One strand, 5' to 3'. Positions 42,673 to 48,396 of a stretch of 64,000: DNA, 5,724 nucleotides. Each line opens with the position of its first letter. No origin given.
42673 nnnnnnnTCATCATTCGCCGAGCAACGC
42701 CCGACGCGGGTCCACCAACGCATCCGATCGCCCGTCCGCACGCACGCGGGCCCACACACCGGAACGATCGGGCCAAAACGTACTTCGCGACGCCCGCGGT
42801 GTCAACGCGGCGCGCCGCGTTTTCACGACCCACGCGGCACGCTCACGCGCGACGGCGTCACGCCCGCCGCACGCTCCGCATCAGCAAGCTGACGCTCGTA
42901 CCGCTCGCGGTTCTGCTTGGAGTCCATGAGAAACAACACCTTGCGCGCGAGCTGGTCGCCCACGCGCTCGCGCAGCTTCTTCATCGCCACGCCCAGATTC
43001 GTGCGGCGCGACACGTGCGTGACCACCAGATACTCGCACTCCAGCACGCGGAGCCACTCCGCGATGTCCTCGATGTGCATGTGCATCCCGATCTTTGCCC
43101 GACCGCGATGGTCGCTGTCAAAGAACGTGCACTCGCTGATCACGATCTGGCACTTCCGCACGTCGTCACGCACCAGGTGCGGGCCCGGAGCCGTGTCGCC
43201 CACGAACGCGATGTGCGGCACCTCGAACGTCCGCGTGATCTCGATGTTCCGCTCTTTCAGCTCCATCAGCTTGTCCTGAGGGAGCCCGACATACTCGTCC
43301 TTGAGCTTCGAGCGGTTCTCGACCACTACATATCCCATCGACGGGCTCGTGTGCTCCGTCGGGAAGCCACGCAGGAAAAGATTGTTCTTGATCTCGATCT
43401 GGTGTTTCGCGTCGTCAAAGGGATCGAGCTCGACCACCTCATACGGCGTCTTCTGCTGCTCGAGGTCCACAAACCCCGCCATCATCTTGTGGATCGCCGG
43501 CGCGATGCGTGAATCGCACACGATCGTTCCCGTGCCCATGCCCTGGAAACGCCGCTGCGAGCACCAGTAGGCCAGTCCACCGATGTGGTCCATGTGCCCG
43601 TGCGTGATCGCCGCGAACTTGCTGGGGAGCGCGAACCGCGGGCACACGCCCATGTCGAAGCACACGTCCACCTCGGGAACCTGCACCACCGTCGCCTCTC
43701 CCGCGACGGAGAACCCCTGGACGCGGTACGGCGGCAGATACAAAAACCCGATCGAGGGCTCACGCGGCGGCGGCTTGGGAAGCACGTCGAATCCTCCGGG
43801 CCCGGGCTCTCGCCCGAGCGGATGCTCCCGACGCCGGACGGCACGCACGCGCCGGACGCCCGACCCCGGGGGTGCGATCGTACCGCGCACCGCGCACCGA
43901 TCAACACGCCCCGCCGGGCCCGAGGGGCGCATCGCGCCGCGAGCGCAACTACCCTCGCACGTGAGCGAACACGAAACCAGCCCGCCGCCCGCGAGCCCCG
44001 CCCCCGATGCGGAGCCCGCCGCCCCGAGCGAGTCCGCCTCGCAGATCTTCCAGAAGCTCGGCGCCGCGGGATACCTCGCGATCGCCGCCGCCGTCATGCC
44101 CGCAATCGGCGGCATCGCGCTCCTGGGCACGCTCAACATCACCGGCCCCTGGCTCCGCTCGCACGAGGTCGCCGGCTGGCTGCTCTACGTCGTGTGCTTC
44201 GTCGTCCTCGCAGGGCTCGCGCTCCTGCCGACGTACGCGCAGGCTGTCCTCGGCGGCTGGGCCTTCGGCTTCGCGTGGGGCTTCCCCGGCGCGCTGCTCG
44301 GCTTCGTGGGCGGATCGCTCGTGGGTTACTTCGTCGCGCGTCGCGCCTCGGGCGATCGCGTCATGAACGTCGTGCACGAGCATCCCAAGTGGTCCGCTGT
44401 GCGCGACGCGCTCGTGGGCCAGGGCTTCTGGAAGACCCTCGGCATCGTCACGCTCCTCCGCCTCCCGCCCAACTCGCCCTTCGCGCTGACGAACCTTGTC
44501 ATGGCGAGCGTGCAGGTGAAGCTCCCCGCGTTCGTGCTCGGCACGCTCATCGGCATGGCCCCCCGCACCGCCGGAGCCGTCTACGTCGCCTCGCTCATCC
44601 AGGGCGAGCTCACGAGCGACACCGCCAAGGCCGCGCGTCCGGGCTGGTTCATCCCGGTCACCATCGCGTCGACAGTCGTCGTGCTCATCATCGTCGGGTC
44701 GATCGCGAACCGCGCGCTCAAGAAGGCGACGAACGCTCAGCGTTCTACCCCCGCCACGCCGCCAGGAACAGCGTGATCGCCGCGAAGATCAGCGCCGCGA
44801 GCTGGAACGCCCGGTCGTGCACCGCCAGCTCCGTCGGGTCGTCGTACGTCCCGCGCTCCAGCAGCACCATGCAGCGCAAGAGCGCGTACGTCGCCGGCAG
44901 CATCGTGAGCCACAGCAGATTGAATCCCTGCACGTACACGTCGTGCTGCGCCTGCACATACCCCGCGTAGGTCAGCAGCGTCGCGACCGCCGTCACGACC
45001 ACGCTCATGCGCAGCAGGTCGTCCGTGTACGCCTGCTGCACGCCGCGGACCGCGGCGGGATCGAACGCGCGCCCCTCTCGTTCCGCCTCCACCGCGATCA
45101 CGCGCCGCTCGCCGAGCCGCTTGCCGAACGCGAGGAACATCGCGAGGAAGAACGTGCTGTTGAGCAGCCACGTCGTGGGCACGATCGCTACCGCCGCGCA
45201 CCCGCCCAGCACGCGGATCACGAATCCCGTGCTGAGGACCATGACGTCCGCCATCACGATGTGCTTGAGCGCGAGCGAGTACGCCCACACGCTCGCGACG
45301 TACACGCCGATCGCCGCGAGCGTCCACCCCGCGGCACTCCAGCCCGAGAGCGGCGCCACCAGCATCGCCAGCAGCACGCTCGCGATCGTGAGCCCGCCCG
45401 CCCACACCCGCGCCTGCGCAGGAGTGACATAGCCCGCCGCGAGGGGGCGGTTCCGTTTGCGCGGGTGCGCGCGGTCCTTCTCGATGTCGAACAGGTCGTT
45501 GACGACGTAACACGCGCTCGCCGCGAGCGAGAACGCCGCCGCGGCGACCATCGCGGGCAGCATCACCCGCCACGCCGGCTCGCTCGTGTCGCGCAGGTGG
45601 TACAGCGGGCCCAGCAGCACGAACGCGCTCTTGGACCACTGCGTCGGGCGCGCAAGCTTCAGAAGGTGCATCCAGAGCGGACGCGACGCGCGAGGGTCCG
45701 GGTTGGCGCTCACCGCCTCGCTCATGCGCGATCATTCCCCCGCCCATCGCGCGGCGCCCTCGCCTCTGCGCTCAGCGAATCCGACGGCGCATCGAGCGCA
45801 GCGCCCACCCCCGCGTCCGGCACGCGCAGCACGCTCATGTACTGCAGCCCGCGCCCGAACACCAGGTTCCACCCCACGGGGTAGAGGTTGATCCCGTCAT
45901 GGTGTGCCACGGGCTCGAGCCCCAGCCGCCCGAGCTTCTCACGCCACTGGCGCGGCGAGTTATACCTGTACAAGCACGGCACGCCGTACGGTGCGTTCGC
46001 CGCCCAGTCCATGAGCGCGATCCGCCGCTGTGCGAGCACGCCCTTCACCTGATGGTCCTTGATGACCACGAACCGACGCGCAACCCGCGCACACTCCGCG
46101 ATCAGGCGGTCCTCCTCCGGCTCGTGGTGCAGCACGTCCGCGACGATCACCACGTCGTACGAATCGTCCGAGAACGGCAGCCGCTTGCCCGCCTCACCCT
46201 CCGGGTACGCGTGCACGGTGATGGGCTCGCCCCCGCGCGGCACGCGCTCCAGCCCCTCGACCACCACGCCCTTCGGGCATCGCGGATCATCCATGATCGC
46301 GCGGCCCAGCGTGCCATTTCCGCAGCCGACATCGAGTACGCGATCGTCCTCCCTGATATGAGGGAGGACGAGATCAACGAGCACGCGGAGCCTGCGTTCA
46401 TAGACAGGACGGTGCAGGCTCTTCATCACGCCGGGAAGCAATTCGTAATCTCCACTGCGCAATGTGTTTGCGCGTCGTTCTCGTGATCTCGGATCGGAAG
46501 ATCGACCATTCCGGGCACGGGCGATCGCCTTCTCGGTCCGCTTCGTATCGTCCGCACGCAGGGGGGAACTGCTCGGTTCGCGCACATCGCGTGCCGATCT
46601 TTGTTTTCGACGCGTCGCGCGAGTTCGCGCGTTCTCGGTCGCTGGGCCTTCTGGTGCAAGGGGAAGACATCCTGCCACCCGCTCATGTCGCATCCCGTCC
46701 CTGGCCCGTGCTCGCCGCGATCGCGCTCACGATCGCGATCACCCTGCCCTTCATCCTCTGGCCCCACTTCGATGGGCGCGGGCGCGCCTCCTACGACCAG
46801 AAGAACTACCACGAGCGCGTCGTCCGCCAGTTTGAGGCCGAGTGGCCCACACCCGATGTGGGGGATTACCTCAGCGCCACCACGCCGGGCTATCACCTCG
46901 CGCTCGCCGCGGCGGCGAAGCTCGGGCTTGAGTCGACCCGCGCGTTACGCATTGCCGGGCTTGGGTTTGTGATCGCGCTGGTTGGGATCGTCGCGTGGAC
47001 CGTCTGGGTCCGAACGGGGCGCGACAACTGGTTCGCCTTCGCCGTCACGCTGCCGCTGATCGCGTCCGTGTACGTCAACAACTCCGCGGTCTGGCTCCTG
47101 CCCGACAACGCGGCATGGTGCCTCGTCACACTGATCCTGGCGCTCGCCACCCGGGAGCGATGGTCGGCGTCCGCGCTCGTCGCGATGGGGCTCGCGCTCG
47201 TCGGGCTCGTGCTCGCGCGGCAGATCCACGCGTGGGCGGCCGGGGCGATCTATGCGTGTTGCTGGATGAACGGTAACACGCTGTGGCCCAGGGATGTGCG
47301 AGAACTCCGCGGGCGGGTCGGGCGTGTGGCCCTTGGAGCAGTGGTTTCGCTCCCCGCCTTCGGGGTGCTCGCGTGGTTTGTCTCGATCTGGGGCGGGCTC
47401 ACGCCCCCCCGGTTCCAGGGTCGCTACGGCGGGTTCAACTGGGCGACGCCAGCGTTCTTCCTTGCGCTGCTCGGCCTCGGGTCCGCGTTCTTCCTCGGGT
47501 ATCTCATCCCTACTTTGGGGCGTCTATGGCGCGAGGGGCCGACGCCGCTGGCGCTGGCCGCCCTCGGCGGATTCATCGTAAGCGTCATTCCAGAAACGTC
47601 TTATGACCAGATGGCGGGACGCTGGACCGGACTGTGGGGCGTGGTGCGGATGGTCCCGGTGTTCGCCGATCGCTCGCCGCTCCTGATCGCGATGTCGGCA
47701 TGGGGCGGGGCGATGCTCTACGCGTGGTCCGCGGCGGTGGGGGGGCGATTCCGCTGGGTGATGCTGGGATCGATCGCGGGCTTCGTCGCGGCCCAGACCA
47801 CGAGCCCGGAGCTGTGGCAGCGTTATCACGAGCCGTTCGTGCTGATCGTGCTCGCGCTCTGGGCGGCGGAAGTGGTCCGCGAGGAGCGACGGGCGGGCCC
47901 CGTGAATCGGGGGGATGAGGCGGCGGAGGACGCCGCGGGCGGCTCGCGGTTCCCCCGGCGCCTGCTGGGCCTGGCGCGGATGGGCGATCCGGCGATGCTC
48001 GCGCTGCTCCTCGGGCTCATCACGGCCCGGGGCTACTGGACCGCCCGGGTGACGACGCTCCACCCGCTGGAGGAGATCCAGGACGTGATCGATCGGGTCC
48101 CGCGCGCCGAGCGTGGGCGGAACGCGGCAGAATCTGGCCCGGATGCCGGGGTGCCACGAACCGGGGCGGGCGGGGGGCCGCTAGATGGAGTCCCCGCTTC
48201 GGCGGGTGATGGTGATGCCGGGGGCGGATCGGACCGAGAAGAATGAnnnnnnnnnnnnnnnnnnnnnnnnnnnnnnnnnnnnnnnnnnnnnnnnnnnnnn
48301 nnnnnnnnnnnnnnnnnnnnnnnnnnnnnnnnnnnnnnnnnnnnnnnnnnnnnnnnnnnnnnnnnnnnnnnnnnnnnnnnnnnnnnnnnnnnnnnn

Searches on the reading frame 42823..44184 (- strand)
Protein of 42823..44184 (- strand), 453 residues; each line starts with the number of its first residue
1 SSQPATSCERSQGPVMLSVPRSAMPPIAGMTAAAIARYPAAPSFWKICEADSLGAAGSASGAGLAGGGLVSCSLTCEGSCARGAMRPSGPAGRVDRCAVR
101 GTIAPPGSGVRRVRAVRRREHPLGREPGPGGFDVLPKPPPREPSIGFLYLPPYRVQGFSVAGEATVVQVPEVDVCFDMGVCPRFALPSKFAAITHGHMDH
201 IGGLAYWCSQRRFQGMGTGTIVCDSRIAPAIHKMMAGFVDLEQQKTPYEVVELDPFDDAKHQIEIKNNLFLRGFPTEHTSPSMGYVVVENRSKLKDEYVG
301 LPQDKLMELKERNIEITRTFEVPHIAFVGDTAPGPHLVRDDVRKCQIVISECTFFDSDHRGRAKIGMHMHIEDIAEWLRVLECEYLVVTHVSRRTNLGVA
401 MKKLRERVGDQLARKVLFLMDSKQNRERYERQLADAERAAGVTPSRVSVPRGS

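Call 15: search_protein_families(library=pfam, proteins=[window:42823-44184:-], max_evalue=0.001)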
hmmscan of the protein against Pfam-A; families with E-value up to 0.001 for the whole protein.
window:42823-44184:- (453 aa): 2 families
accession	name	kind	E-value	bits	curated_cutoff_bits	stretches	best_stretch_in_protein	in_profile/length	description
PF12706.13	Lactamase_B_2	-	3.6e-12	46.8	27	2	324-390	136-199/200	Beta-lactamase superfamily domain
PF00753.33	Lactamase_B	-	6.7e-06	26.6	22.7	1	193-287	49-137/196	Metallo-beta-lactamase superfamily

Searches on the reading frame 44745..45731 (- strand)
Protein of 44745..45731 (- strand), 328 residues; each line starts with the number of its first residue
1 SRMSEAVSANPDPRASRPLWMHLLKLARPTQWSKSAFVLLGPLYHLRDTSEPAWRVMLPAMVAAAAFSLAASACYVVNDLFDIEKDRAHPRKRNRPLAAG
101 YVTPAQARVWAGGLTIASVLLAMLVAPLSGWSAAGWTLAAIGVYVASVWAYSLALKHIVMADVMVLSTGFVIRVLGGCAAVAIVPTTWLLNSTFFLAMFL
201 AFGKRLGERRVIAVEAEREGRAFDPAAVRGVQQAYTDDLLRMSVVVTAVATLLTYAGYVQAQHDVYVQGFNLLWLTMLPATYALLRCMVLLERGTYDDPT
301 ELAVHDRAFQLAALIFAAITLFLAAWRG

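Call 15: search_protein_families(library=pfam, proteins=[window:44745-45731:-], max_evalue=0.001)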
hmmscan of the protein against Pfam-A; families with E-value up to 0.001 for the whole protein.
window:44745-45731:- (328 aa): 1 family
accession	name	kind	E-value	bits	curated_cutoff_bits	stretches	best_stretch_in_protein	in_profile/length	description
PF01040.23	UbiA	-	1e-21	77.8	34.2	1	37-253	4-200/250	UbiA prenyltransferase family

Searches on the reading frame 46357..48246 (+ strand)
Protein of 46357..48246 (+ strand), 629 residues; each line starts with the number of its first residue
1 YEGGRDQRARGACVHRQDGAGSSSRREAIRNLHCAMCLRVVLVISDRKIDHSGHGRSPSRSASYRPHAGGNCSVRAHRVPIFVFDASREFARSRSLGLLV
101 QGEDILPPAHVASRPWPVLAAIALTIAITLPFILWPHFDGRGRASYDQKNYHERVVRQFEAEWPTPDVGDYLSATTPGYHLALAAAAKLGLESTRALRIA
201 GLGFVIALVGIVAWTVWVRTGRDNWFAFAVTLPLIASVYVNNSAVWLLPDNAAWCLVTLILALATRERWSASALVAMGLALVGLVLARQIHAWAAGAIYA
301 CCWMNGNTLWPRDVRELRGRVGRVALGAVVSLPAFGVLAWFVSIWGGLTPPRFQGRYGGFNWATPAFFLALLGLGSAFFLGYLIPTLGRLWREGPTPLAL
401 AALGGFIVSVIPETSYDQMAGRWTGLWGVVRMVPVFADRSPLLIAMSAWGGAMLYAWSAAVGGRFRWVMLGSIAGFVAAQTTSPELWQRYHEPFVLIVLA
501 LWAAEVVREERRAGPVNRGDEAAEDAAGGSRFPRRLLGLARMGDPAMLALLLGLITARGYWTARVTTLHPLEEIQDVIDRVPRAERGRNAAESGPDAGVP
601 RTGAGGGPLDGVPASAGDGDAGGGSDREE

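Call 15: search_protein_families(library=pfam, proteins=[window:46357-48246:+], max_evalue=0.001)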
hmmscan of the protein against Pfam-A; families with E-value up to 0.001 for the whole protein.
window:46357-48246:+ (629 aa): 0 families

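Call 48: search_protein_families(library=ncbifam, proteins=[window:46357-48246:+], max_evalue=0.01)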
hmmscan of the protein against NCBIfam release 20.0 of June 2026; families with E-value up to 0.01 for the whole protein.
window:46357-48246:+ (629 aa): 1 family
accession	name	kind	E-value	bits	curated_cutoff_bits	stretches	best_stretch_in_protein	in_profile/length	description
NF046093.1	AZOBR_p60025_fam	subfamily_domain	0.0075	15.5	150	0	184-278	101-192/232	AZOBR_p60025 family cell surface glycopolymer formation protein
